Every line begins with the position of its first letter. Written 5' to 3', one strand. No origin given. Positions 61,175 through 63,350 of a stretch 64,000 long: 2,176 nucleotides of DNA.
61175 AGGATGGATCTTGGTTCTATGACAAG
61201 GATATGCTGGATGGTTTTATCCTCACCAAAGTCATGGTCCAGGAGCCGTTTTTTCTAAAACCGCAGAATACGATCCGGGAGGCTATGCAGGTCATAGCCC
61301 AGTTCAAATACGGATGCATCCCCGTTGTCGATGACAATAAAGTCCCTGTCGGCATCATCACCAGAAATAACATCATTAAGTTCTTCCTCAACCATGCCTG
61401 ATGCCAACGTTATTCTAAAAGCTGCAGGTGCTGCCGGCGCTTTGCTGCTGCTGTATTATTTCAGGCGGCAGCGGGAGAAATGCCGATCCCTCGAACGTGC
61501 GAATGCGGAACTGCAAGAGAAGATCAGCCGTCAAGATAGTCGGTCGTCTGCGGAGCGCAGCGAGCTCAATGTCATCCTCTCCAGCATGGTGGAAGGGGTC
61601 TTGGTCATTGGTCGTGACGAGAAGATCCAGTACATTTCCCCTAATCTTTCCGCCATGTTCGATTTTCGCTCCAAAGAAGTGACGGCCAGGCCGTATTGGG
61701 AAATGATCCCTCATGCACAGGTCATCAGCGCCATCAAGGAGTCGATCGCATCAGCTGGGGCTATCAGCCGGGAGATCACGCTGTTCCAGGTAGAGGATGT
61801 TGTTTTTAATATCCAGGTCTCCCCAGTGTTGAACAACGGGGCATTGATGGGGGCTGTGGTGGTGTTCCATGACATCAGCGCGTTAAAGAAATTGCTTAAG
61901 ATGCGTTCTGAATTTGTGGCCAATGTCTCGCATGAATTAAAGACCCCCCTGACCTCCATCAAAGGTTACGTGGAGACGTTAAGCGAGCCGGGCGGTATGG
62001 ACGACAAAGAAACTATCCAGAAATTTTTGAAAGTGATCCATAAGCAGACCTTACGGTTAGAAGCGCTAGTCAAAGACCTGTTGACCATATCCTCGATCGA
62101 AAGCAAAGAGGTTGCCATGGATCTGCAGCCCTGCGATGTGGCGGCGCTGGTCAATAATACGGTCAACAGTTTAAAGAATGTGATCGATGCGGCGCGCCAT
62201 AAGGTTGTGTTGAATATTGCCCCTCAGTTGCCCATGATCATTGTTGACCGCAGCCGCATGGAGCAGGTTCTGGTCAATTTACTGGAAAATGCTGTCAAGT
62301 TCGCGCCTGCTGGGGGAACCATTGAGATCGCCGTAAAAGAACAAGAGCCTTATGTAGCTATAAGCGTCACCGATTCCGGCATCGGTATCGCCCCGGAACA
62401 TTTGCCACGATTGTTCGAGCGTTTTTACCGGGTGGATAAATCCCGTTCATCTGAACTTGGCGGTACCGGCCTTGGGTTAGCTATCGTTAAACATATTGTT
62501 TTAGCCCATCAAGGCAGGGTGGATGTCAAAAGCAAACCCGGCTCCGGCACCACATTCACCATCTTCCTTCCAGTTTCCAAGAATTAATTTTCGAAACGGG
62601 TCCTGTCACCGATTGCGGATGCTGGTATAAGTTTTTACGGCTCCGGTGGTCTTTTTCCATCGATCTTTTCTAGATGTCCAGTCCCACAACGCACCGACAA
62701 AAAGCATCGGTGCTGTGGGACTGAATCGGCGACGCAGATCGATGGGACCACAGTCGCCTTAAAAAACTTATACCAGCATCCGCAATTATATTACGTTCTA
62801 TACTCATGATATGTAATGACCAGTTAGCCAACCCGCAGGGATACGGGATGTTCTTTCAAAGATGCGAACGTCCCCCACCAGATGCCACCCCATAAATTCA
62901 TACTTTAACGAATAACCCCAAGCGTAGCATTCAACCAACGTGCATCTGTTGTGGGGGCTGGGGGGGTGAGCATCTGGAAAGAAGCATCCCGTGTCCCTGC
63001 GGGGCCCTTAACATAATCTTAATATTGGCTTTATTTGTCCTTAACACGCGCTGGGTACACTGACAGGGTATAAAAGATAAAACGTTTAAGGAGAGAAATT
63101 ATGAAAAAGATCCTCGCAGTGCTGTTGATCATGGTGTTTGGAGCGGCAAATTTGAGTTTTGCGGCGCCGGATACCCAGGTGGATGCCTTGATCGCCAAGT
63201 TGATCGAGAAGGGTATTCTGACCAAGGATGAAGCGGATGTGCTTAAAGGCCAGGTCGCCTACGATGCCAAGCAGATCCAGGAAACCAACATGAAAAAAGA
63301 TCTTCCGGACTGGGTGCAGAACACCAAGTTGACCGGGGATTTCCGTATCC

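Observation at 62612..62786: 175-bp palindromic element with 25-bp perfect terminal inverted repeats downstream of the histidine kinase gene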

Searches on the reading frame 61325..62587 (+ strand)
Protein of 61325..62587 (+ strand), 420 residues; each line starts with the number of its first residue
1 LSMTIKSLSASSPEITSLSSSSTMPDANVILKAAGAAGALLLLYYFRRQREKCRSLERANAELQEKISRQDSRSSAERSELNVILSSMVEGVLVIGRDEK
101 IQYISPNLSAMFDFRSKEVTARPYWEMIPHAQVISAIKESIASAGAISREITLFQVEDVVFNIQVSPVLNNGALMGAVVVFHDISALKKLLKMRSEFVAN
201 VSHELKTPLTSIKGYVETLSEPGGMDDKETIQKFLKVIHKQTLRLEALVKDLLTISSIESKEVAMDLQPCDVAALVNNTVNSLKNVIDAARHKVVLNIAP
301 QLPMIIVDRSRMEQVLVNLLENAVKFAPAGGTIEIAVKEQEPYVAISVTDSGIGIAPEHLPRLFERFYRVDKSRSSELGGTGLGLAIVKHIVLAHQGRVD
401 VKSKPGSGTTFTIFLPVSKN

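Call 14: search_protein_families(library=pfam, proteins=[window:61325-62587:+])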
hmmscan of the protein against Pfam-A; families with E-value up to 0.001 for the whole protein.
window:61325-62587:+ (420 aa): 7 families
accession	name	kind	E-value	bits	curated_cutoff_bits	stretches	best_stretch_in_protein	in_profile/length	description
PF02518.31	HATPase_c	-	3.7e-34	117.9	26.4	1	308-418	2-110/111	Histidine kinase-, DNA gyrase B-, and HSP90-like ATPase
PF00512.31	HisKA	-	5.2e-21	74.9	26.9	1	193-260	1-65/66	His Kinase A (phospho-acceptor) domain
PF08448.16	PAS_4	-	2.1e-07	31.6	23.1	1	85-188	1-109/110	PAS fold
PF00989.32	PAS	-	4.9e-07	30.2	22.6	1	80-184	2-113/113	PAS fold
PF13426.13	PAS_9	-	6.7e-06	26.8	27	1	90-185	2-102/103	PAS domain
PF13581.12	HATPase_c_2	-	0.00013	22.4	27.4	1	316-394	40-111/127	Histidine kinase-like ATPase domain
PF13589.12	HATPase_c_3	-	0.00045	20.7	25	0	312-386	3-78/137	Histidine kinase-, DNA gyrase B-, and HSP90-like ATPase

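Call 15: find_encoding_contigs(protein=window:61325-62587:+, flank=10000, max_places=10)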
Protein window:61325-62587:+ (420 aa): no gene with exactly this product is on record in the collection.

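Call 18: find_encoding_contigs(protein=window:61394-62587:+, flank=10000, max_places=10)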
Protein window:61394-62587:+ (397 aa): 2 contigs read that carry it; 2 places shown.
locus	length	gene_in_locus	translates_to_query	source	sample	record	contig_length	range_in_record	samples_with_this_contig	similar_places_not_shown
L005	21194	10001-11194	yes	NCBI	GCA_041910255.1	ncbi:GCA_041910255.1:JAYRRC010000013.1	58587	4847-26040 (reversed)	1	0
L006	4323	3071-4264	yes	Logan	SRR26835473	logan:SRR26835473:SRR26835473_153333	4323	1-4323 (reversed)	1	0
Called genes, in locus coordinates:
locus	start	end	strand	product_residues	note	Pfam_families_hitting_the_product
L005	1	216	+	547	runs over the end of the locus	PF01293:PEPCK_ATP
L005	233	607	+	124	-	-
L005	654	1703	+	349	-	PF19335:HMBD, PF25954:Beta-barrel_RND_2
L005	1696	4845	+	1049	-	PF00873:ACR_tran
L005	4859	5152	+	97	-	-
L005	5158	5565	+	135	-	PF09990:DUF2231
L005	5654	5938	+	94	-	-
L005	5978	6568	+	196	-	PF01914:MarC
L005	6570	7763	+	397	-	PF04357:TamB (weak)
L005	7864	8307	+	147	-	PF04966:OprB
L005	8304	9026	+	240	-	PF04966:OprB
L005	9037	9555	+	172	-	PF00254:FKBP_C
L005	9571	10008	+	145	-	PF00571:CBS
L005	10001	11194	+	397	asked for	PF00989:PAS (weak), PF08448:PAS_4 (weak), PF13426:PAS_9 (weak), PF00512:HisKA, PF02518:HATPase_c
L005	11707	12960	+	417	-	PF16930:Porin_5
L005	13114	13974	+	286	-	PF12849:PBP_like_2, PF13531:SBP_bac_11, PF01547:SBP_bac_1, PF12727:PBP_like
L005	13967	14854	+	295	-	PF00528:BPD_transp_1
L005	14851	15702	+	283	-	PF00528:BPD_transp_1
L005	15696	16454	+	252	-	PF00005:ABC_tran, PF13304:AAA_21 (faint)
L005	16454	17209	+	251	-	PF02463:SMC_N (faint), PF00005:ABC_tran, PF13304:AAA_21 (faint)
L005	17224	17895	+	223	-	PF01895:PhoU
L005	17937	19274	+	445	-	PF01512:Complex1_51K, PF10589:NADH_4Fe-4S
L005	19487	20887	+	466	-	PF13609:Porin_4 (weak), PF13372:Alginate_exp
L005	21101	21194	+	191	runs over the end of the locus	-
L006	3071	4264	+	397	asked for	PF00989:PAS (weak), PF08448:PAS_4 (weak), PF13426:PAS_9 (weak), PF00512:HisKA, PF02518:HATPase_c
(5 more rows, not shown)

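Call 24: find_homologous_proteins(query=window:61394-62587:+, max_evalue=1e-40)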
Query window:61394-62587:+ (397 aa): 7740 proteins with E <= 1e-40 among 8000 candidates; the best 120 are listed.
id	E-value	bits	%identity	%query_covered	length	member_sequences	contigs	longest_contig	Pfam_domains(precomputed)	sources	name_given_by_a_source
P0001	5.0e-250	847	100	100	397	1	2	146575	PF13426.14,PF08448.17,PF02518.32,PF00512.32,PF00989.32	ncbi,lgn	-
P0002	1.4e-175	602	69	99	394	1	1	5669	PF13426.14,PF08448.17,PF02518.32,PF00512.32,PF00989.32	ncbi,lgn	-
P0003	1.2e-172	592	70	100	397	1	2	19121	PF13426.14,PF08448.17,PF02518.32,PF00512.32,PF00989.32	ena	-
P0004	1.8e-162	559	66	100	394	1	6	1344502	PF13426.14,PF08448.17,PF02518.32,PF00512.32,PF00989.32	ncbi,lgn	-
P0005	3.8e-160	551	66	95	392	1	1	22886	PF13426.14,PF08448.17,PF02518.32,PF00512.32,PF00989.32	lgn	-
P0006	2.9e-155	535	62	100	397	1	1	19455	PF13426.14,PF08448.17,PF02518.32,PF00512.32,PF00989.32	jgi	jgi:two-component system phosphate regulon sensor histidine kinase PhoR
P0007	4.1e-151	521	60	100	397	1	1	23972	PF13426.14,PF02518.32,PF00512.32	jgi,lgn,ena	-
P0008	7.7e-136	471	55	96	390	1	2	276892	PF13426.14,PF08448.17,PF02518.32,PF00512.32,PF00989.32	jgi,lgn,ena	-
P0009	2.2e-135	469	59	97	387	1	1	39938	PF13426.14,PF08448.17,PF02518.32,PF00512.32,PF00989.32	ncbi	-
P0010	5.8e-132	458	55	99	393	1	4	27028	PF13426.14,PF08448.17,PF02518.32,PF00512.32,PF00989.32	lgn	-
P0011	3.7e-131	456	55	96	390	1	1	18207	PF13426.14,PF08448.17,PF02518.32,PF00512.32,PF00989.32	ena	-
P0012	2.5e-129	450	56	95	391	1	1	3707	PF13426.14,PF08448.17,PF02518.32,PF00512.32,PF00989.32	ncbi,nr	ncbi:MAG: PAS domain-containing protein [Candidatus Omnitrophica bacterium]|nr:PAS domain-containing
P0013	4.1e-129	449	54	98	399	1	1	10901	PF13426.14,PF08448.17,PF02518.32,PF00512.32,PF00989.32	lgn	-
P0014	4.1e-124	432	53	100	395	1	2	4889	PF13426.14,PF08448.17,PF02518.32,PF00512.32,PF00989.32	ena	-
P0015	9.9e-123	428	52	97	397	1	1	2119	PF13426.14,PF08448.17,PF02518.32,PF00512.32,PF00989.32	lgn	-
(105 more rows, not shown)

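Call 25: find_encoding_contigs(protein=P0004, flank=4000, max_places=3)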
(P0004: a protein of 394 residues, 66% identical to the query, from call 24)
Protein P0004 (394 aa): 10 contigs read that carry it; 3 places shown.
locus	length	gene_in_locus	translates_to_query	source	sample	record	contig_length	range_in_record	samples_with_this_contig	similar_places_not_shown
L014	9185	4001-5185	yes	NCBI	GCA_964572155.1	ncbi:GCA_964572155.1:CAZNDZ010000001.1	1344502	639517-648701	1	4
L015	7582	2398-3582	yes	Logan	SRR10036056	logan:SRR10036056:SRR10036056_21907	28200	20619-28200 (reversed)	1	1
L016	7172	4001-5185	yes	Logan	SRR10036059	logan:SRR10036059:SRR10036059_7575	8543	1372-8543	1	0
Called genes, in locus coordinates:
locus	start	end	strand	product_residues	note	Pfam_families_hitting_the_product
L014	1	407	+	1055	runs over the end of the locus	PF00873:ACR_tran, PF03176:MMPL (weak)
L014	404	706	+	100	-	PF04945:YHS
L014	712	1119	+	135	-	PF09990:DUF2231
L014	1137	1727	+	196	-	PF01914:MarC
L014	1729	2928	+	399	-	PF04357:TamB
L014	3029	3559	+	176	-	PF00254:FKBP_C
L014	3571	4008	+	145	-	PF00571:CBS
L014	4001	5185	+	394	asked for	PF00989:PAS, PF08448:PAS_4 (weak), PF13426:PAS_9 (weak), PF00512:HisKA, PF02518:HATPase_c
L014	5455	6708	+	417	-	PF16930:Porin_5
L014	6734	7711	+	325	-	PF12849:PBP_like_2, PF12727:PBP_like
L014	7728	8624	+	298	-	PF00528:BPD_transp_1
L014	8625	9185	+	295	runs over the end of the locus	PF00528:BPD_transp_1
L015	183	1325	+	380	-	PF04357:TamB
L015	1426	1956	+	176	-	PF00254:FKBP_C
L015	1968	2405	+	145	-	PF00571:CBS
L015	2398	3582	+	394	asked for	PF00989:PAS, PF08448:PAS_4 (weak), PF13426:PAS_9 (weak), PF00512:HisKA, PF02518:HATPase_c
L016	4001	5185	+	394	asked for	PF00989:PAS, PF08448:PAS_4 (weak), PF13426:PAS_9 (weak), PF00512:HisKA, PF02518:HATPase_c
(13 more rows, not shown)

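Call 26: find_encoding_contigs(protein=P0003, flank=4000, max_places=2)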
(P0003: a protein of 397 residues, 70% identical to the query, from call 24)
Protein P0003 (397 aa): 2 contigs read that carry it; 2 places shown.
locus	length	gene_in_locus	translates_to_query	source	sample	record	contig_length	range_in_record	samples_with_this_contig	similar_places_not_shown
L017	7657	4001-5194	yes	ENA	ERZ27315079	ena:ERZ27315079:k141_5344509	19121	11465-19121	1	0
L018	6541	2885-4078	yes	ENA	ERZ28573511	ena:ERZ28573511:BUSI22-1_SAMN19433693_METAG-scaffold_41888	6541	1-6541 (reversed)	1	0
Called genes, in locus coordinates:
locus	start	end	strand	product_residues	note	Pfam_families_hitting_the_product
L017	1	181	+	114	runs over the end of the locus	-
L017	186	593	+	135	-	PF09990:DUF2231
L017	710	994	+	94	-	-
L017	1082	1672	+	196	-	PF01914:MarC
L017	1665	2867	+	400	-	PF04357:TamB (weak)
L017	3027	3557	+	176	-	PF00254:FKBP_C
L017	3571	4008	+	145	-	PF00571:CBS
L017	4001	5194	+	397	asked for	PF00989:PAS, PF08448:PAS_4 (weak), PF13426:PAS_9 (weak), PF00512:HisKA, PF02518:HATPase_c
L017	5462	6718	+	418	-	PF16930:Porin_5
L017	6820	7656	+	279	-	?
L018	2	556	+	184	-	?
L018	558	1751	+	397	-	PF04357:TamB (weak)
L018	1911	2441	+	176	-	PF00254:FKBP_C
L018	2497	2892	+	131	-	PF00571:CBS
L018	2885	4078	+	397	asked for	PF00989:PAS, PF08448:PAS_4 (weak), PF13426:PAS_9 (weak), PF00512:HisKA, PF02518:HATPase_c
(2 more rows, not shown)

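Call 27: find_encoding_contigs(protein=P0005, flank=4000, max_places=2)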
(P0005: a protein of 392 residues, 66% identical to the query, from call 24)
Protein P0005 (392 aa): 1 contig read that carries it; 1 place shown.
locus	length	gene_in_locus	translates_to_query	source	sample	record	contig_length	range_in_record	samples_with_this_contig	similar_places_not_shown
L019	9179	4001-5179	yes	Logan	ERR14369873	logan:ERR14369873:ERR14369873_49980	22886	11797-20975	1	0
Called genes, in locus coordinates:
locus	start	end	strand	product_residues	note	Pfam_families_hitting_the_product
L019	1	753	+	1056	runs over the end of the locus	PF00873:ACR_tran, PF03176:MMPL (weak)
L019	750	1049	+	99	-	PF04945:YHS (faint)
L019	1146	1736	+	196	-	PF01914:MarC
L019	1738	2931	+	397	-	PF04357:TamB (faint)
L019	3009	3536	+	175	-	PF00254:FKBP_C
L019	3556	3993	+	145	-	PF00571:CBS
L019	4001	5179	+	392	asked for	PF00989:PAS, PF08448:PAS_4, PF13426:PAS_9, PF00512:HisKA, PF02518:HATPase_c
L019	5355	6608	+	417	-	PF16930:Porin_5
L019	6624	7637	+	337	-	PF12849:PBP_like_2, PF01547:SBP_bac_1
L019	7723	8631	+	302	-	PF00528:BPD_transp_1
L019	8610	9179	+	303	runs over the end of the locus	PF00528:BPD_transp_1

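Call 40: find_encoding_contigs(protein=P0002, flank=3000, max_places=2)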
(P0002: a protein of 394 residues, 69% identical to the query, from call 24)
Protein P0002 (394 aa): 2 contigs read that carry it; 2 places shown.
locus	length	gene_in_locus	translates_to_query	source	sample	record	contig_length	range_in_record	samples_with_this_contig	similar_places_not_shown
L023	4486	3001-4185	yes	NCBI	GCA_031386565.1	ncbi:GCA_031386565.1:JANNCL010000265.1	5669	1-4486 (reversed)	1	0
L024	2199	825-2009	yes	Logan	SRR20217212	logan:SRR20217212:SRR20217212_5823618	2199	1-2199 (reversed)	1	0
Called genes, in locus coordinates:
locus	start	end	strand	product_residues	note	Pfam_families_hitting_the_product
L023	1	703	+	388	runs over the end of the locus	PF04357:TamB (faint)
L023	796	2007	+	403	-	PF04966:OprB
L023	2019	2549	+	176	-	PF00254:FKBP_C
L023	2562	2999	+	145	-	PF00571:CBS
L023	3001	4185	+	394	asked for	PF00989:PAS, PF08448:PAS_4, PF13426:PAS_9 (weak), PF00512:HisKA, PF02518:HATPase_c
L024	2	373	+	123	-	?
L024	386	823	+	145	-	PF00571:CBS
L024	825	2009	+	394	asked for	PF00989:PAS, PF08448:PAS_4, PF13426:PAS_9 (weak), PF00512:HisKA, PF02518:HATPase_c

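Call 41: find_encoding_contigs(protein=P0006, flank=3000, max_places=2)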
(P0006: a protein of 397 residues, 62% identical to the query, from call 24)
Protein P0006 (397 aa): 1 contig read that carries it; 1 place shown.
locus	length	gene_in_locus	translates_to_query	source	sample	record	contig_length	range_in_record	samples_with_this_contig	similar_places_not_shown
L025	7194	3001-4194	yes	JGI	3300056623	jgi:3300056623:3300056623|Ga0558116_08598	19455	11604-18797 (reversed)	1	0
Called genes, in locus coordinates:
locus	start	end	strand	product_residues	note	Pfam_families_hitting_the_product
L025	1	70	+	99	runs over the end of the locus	PF24273:TRASH_HVO_1752_C (weak)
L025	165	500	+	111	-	PF01914:MarC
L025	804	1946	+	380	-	-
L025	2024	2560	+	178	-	PF00254:FKBP_C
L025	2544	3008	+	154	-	PF00571:CBS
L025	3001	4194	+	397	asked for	PF00989:PAS, PF08448:PAS_4 (weak), PF13426:PAS_9, PF00512:HisKA, PF02518:HATPase_c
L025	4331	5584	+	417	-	PF16930:Porin_5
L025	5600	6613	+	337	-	PF12849:PBP_like_2, PF01547:SBP_bac_1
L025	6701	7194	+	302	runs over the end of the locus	PF00528:BPD_transp_1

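Call 42: find_encoding_contigs(protein=P0007, flank=3000, max_places=2)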
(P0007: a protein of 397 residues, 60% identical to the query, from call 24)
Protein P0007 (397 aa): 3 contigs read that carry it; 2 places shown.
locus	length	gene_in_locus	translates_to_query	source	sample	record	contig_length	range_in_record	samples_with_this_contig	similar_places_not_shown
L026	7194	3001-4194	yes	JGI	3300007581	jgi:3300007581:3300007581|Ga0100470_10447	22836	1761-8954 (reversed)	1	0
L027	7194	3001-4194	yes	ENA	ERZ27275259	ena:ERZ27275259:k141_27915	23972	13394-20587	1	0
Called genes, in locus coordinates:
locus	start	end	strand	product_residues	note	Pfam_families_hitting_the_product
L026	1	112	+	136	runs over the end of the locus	PF09990:DUF2231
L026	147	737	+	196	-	PF01914:MarC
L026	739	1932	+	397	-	PF04357:TamB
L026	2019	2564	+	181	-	PF00254:FKBP_C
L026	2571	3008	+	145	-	PF00571:CBS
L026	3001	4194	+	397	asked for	PF13426:PAS_9, PF00512:HisKA, PF02518:HATPase_c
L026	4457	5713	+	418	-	PF16930:Porin_5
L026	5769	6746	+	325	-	PF12849:PBP_like_2, PF01547:SBP_bac_1 (weak), PF12727:PBP_like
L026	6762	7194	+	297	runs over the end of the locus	PF00528:BPD_transp_1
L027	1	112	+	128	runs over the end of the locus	PF09990:DUF2231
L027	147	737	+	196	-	PF01914:MarC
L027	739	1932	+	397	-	PF04357:TamB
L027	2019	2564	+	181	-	PF00254:FKBP_C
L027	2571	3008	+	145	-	PF00571:CBS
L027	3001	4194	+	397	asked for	PF13426:PAS_9, PF00512:HisKA, PF02518:HATPase_c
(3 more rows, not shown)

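Call 54: find_homologous_proteins(query=L005:11707-12960:+, max_evalue=1e-60)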
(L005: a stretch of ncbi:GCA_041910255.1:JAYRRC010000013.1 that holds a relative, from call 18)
Query L005:11707-12960:+ (417 aa): 137 proteins with E <= 1e-60 among 5461 candidates; the best 120 are listed.
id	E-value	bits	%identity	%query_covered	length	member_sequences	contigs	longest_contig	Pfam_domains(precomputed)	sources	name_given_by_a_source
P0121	1.1e-277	939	99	100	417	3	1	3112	PF16930.12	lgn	-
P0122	7.4e-242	821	85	100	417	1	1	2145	PF16930.12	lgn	-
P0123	2.2e-238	809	84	100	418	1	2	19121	PF16930.12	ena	-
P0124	1.7e-235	800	82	100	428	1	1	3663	PF16930.12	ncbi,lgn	-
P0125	1.2e-231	787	80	100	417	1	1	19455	PF16930.12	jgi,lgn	jgi:hypothetical protein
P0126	8.5e-221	751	77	100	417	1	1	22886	PF16930.12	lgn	-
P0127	2.8e-195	667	70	100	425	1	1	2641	PF16930.12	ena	-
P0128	6.0e-192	656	69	100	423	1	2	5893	PF16930.12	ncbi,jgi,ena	-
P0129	3.0e-182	624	64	100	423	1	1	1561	PF16930.12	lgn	-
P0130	7.8e-181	620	66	99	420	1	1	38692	PF07396.18,PF16930.12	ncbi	-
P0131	1.7e-179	615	65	100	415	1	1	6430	PF16930.12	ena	-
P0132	1.2e-178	613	64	99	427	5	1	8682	PF16930.12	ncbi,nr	ncbi:MAG TPA: putative porin [Candidatus Omnitrophota bacterium]|nr:putative porin [Candidatus Omnit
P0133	4.4e-175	601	64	99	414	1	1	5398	PF16930.12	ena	-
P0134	6.7e-137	475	54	100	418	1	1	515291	PF16930.12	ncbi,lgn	-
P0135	3.5e-135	469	52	99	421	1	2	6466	PF16930.12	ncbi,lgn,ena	-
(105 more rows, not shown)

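Call 55: find_encoding_contigs(protein=P0121, flank=3000, max_places=10)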
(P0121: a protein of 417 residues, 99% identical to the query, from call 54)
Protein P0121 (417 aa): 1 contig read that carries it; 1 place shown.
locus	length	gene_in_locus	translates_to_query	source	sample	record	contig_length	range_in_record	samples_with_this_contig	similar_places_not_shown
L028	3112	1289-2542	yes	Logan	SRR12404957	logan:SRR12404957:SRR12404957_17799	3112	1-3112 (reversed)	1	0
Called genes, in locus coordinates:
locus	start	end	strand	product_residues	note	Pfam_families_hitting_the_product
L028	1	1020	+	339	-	?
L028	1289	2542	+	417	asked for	PF16930:Porin_5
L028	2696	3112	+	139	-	?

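Call 56: find_encoding_contigs(protein=P0122, flank=3000, max_places=5)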
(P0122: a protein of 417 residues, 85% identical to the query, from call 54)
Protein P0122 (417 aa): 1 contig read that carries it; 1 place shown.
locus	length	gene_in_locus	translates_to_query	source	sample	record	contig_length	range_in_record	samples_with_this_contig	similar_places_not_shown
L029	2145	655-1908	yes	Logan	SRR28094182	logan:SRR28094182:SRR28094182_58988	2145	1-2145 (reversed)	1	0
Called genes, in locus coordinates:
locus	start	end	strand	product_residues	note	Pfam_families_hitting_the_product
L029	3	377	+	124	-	?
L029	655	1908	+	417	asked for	PF16930:Porin_5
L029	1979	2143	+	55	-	?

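Call 57: find_encoding_contigs(protein=P0124, flank=3000, max_places=5)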
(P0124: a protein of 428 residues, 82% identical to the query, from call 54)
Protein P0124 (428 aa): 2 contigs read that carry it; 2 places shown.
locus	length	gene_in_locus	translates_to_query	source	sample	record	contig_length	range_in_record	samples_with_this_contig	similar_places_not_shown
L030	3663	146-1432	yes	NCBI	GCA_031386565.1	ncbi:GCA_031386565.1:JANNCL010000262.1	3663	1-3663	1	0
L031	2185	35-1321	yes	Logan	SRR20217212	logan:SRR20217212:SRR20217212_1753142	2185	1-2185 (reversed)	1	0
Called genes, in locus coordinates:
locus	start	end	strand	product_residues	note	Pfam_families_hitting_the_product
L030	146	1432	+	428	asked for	PF16930:Porin_5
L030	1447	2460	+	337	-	PF12849:PBP_like_2, PF01547:SBP_bac_1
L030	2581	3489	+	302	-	PF00528:BPD_transp_1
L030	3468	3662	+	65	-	?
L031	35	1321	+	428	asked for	PF16930:Porin_5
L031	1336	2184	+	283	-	?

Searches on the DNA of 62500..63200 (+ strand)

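Call 11: search_rna_families(source=window, start=62500, end=63200, threshold=evalue, max_evalue=10)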
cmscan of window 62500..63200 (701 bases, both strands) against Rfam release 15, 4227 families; matches with E-value up to 10: 4.
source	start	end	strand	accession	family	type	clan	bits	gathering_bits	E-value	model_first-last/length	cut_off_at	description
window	63028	63101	+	RF00432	SNORA51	Gene; snRNA; snoRNA; HACA-box;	-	17.7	50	1.1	1-133/133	no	Small nucleolar RNA SNORA51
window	62677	62725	+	RF04144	MIR9783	Gene; miRNA;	-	17.5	100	1.8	1-95/95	no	MIR9783 microRNA precursor family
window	62525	62583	-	RF03031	ssnA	Cis-reg;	-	14.8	37.3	0.8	1-48/48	no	ssnA RNA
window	62667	62733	-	RF03393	mir-2849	Gene; miRNA;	-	14.2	100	7.1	1-97/97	no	mir-2849 microRNA precursor family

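Call 49: search_dna_similar(query=window:62588-63100:+, collection=plasmids, mode=distant, max_evalue=0.01)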
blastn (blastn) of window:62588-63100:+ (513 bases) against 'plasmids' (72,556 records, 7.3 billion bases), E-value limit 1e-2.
No match.

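Call 50: search_dna_similar(query=window:62588-63100:+, collection=phages, mode=distant, max_evalue=0.01)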
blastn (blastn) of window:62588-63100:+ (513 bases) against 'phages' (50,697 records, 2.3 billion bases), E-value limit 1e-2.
No match.

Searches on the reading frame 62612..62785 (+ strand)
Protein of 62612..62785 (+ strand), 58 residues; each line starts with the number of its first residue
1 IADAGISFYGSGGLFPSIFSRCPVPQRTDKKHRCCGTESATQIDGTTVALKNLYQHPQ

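Call 71: find_homologous_proteins(query=window:62612-62785:+, max_evalue=0.01)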
Query window:62612-62785:+: no candidate shares three 5-residue words with the query. No homologue found.

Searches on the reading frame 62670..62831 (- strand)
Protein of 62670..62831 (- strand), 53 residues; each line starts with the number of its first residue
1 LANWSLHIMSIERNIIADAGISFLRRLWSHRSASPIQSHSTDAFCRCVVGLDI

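Call 14: search_protein_families(library=pfam, proteins=[window:62670-62831:-])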
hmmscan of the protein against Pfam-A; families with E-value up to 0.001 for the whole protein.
window:62670-62831:- (53 aa): 0 families
